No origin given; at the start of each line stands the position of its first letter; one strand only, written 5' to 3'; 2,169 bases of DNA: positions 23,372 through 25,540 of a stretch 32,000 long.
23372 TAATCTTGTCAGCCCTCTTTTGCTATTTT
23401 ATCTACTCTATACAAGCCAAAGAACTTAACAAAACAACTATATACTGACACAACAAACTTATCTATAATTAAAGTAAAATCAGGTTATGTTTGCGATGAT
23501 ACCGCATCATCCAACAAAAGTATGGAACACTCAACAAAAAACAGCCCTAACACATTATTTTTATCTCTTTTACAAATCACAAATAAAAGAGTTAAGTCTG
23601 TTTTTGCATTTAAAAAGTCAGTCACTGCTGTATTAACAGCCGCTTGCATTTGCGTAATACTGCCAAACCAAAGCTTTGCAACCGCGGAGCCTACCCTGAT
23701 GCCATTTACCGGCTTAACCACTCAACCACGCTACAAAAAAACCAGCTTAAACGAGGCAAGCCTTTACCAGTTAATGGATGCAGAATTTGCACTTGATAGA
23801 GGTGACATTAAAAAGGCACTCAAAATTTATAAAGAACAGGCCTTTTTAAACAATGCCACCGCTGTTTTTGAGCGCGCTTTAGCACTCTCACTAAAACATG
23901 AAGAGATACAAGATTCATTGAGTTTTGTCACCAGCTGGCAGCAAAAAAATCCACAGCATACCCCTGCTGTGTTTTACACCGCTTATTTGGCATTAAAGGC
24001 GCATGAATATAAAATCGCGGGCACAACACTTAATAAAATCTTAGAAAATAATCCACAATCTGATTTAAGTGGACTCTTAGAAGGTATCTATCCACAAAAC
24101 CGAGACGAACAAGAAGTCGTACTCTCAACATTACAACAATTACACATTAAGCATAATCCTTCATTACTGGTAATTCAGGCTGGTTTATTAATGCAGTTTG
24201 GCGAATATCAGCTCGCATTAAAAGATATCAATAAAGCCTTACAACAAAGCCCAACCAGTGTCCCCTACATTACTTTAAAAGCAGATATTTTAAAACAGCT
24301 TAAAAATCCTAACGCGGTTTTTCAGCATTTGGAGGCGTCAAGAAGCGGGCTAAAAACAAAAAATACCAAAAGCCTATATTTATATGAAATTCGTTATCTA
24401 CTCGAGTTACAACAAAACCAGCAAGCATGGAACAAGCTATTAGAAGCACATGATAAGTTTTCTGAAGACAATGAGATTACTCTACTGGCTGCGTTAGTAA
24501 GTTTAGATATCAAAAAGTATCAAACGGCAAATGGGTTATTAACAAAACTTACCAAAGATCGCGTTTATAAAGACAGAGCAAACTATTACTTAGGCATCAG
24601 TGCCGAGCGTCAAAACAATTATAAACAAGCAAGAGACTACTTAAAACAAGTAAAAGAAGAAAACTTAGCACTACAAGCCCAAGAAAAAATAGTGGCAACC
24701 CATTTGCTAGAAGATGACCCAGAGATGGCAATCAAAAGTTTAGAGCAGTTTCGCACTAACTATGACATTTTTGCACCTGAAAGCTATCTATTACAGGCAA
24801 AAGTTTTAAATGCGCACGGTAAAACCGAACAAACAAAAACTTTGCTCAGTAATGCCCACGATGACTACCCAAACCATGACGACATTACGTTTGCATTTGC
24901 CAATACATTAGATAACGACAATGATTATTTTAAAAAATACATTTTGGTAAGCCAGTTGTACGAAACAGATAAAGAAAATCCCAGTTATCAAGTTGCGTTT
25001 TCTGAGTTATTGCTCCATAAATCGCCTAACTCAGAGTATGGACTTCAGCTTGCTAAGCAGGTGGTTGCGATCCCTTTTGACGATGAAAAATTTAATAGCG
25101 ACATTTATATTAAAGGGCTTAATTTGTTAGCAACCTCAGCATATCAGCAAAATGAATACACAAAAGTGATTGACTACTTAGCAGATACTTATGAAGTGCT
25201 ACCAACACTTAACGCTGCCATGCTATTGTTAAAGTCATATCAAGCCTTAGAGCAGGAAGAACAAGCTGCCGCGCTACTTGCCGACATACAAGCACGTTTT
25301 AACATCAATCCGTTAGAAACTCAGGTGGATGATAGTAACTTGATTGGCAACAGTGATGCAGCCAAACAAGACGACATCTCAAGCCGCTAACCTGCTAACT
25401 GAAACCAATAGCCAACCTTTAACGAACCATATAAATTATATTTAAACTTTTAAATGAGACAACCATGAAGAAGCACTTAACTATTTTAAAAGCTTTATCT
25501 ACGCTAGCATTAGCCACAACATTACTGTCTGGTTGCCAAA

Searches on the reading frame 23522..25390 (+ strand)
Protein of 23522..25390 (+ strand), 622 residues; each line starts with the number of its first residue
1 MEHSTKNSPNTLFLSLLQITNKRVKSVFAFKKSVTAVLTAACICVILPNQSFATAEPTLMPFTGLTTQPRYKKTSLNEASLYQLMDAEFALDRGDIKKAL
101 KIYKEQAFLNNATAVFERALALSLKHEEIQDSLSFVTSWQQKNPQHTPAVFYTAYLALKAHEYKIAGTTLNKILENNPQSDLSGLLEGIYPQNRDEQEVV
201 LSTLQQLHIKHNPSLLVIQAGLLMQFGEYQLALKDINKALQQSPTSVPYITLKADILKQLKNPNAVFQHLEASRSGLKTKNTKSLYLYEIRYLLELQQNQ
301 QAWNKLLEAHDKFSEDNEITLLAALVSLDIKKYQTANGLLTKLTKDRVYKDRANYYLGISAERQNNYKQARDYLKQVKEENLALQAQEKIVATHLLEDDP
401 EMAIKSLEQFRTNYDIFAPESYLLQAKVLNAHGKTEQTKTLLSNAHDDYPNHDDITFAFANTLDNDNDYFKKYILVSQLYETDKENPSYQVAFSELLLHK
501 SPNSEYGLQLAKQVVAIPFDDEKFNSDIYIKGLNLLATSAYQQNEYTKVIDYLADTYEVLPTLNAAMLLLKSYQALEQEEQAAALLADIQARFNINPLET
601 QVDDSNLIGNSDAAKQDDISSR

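Call 36: search_protein_families(library=ncbifam, proteins=[window:23522-25390:+], max_evalue=1e-10)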
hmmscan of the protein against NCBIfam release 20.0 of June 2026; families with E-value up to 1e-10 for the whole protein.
window:23522-25390:+ (622 aa): 1 family
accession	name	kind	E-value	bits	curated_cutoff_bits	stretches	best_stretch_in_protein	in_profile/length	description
TIGR02917.1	PEP_TPR_lipo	equivalog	3.3e-16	58.4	312.2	1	219-452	165-396/899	XrtA/PEP-CTERM system TPR-repeat protein PrsT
